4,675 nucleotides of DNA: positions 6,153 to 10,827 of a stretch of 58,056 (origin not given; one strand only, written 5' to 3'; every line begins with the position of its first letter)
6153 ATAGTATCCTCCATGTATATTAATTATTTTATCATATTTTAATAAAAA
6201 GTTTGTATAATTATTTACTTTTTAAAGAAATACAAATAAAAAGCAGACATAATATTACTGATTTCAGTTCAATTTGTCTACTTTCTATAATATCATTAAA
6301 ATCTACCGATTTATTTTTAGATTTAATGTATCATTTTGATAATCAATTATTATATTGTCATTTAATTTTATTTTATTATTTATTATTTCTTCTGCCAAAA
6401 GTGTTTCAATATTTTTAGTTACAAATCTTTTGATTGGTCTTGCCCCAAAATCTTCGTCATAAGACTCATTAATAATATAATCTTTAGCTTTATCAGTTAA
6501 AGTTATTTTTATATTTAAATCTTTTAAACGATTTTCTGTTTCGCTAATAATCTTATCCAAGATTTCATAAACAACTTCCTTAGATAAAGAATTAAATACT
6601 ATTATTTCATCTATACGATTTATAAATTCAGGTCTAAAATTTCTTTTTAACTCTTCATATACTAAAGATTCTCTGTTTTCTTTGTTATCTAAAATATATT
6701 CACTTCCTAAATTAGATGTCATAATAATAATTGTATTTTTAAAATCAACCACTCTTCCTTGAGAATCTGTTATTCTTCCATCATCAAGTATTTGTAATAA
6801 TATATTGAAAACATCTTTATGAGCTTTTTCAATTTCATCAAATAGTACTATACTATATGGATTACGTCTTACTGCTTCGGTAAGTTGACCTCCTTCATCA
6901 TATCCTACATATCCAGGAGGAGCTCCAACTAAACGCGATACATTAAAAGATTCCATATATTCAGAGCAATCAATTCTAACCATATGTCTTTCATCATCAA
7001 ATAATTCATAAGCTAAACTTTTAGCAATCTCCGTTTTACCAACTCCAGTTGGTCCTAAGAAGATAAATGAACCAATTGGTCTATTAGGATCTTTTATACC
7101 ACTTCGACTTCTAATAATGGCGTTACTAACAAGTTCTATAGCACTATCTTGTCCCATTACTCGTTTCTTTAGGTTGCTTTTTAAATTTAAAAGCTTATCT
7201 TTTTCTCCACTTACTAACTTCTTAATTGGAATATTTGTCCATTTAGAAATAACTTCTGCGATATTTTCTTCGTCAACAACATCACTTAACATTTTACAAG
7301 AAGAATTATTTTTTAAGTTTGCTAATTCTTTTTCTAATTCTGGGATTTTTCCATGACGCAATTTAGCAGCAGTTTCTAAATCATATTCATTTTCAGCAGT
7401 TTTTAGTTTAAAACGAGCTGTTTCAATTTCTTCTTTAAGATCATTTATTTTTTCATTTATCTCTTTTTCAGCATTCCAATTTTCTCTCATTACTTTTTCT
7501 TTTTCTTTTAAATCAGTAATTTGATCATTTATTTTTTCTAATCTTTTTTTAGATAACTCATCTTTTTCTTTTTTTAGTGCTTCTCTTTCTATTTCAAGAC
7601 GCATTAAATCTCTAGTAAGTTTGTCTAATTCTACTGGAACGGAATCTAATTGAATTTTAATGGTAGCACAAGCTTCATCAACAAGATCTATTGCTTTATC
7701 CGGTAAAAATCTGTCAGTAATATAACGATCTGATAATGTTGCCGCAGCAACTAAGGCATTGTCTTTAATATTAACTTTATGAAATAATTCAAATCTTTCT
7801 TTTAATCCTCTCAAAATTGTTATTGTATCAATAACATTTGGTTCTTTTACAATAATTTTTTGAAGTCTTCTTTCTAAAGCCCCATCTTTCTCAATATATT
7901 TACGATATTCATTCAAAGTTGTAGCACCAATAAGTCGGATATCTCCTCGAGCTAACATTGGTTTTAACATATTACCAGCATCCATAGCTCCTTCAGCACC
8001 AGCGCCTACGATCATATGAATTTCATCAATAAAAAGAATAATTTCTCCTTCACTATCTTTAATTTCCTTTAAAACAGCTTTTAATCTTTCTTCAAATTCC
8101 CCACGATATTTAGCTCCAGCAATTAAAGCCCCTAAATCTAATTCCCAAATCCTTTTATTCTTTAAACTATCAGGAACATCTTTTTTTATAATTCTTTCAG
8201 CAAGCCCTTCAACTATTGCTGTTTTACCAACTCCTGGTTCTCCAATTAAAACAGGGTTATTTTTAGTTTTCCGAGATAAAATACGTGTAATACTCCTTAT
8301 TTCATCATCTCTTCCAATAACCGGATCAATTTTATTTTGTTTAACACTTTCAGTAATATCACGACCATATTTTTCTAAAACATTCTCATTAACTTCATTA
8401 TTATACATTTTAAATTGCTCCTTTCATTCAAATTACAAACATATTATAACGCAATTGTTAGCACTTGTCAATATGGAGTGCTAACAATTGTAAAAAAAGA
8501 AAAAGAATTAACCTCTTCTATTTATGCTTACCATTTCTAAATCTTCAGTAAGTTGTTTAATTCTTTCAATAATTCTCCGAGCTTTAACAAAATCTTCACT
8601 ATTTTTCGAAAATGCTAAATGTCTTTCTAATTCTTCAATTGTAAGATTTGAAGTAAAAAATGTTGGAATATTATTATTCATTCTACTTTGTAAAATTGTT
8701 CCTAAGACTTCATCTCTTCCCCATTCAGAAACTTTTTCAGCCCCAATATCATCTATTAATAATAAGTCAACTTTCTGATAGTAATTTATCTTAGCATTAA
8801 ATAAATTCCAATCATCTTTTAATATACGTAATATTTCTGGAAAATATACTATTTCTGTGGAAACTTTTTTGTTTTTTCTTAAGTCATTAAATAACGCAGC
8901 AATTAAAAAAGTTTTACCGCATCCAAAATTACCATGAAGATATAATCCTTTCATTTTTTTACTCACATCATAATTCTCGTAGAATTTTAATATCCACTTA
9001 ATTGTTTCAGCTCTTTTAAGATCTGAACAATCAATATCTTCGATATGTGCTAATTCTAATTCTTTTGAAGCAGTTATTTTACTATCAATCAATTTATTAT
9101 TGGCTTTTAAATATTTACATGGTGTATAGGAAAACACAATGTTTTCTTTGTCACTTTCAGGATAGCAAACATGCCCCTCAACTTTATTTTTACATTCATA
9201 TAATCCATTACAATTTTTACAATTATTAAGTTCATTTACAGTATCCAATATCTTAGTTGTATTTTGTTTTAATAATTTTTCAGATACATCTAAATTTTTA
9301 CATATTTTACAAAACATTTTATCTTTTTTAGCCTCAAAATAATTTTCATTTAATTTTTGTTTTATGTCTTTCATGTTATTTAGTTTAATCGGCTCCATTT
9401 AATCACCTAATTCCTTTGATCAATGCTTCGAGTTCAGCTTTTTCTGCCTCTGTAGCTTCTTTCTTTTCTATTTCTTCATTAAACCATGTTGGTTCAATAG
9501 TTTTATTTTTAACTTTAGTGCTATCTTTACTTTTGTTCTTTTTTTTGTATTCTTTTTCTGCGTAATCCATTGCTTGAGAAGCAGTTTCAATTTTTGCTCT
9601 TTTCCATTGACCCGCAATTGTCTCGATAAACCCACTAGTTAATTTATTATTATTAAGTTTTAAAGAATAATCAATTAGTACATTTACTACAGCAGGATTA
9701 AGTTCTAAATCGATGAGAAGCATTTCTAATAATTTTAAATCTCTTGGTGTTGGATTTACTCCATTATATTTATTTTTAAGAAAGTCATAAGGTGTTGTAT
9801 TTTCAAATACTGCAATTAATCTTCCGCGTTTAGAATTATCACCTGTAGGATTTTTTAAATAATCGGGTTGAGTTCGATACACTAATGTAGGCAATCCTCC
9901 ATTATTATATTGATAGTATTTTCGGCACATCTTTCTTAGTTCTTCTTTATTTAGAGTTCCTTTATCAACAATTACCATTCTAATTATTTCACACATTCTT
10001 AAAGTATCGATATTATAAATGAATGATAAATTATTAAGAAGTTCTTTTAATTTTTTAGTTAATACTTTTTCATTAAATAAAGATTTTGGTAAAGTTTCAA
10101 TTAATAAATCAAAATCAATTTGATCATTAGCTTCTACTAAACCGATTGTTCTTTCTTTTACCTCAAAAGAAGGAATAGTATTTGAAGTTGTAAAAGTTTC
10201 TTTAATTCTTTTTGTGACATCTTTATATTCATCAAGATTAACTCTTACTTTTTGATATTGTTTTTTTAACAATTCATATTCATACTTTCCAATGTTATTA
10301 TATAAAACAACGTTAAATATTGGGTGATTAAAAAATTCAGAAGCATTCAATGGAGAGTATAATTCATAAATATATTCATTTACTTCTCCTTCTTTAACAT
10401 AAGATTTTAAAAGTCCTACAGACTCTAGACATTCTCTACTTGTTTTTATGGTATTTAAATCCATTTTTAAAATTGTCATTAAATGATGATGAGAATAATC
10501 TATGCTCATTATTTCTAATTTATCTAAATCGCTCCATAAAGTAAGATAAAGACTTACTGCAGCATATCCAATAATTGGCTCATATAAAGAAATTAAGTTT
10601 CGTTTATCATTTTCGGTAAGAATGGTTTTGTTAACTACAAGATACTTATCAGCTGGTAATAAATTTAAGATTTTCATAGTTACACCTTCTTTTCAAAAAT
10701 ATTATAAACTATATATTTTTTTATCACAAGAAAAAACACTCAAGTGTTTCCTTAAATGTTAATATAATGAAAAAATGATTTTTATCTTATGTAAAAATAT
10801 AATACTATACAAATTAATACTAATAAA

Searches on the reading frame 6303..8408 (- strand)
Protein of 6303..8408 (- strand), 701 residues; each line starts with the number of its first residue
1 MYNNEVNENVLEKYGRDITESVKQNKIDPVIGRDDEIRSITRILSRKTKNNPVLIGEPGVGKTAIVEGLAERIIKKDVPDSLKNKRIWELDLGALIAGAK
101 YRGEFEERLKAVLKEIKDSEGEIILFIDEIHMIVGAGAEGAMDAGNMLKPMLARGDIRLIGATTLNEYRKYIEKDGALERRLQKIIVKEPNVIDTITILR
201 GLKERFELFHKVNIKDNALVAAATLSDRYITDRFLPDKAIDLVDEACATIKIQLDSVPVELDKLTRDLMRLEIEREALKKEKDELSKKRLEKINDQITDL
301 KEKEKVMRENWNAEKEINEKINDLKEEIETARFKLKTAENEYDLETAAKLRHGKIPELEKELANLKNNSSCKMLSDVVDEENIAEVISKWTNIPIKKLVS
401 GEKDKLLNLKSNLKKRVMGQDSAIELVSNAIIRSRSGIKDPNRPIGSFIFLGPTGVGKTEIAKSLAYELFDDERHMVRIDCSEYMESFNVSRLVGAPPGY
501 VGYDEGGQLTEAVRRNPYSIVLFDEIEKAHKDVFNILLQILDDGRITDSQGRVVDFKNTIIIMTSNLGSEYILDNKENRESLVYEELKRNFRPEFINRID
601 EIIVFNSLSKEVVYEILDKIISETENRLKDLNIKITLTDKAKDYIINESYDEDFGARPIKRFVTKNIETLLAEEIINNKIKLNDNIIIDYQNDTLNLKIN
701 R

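Call 53: search_protein_families(library=pfam, proteins=[window:6303-8408:-], max_evalue=0.0001)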
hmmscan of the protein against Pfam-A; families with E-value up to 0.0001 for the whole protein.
window:6303-8408:- (701 aa): 15 families
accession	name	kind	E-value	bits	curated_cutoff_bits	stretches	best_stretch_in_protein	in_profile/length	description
PF07724.20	AAA_2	-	5.8e-71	238.3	27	1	443-602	1-166/166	AAA domain (Cdc48 subfamily)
PF17871.7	AAA_lid_9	-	6.2e-34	116.5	22.8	1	194-293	4-103/104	AAA lid domain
PF00004.35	AAA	-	8.2e-26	91.4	21.2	2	53-165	2-110/131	ATPase family associated with various cellular activities (AAA)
PF07728.20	AAA_5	-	1.3e-21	77.5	22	1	448-569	2-125/139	AAA domain (dynein-related subfamily)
PF10431.15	ClpB_D2-small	-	1.3e-21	76.9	21.9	1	608-687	1-80/81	C-terminal, D2-small domain, of ClpB protein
PF13191.12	AAA_16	-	3e-12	47.8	32.6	1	30-76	2-51/167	AAA ATPase domain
PF13401.12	AAA_22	-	2.6e-11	44.4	27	0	47-139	3-97/130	AAA domain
PF00158.32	Sigma54_activat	-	8.2e-10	39.1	20.2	1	448-584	25-160/168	Sigma-54 interaction domain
PF13173.12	AAA_14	-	1.1e-08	35.5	27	0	449-544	6-88/129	AAA domain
PF20720.3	nSTAND3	-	1.9e-07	31.4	27.2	0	449-482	21-54/155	Novel STAND NTPase 3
PF01695.23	IstB_IS21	-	3.9e-07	30.2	24.1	0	448-468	95-115/238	IstB-like ATP binding protein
PF12775.13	AAA_7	-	2e-06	27.9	25.8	0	448-493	36-81/181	P-loop containing dynein motor region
PF05621.17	TniB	-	3.7e-06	26.9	22.4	0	50-187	36-184/189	Bacterial TniB protein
PF01637.24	ATPase_2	-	8.3e-06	26.2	33.2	0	33-137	4-126/225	ATPase domain predominantly from Archaea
PF20030.5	bpMoxR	-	2.2e-05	24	27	0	409-546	6-126/205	MoxR domain in the MoxR-vWA-beta-propeller ternary systems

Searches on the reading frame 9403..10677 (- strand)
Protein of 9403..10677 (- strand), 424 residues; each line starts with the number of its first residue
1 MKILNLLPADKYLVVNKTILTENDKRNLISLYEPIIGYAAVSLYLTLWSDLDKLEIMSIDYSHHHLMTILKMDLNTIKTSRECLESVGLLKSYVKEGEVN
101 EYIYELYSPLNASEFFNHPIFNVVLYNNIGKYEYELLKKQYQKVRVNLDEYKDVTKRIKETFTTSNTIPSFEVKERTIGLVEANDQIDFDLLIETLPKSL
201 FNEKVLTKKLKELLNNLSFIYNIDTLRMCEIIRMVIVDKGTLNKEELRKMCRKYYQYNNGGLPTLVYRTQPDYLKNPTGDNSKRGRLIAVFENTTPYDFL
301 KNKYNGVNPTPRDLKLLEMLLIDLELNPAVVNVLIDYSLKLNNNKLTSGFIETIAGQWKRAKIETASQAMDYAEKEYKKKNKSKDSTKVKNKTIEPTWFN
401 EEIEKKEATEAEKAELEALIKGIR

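Call 53: search_protein_families(library=pfam, proteins=[window:9403-10677:-], max_evalue=0.0001)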
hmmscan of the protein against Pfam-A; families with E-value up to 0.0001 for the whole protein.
window:9403-10677:- (424 aa): 1 family
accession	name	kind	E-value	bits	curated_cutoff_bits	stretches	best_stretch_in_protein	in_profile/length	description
PF07261.16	DnaB_2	-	5.4e-12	45.7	22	1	303-372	6-73/74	Replication initiation and membrane attachment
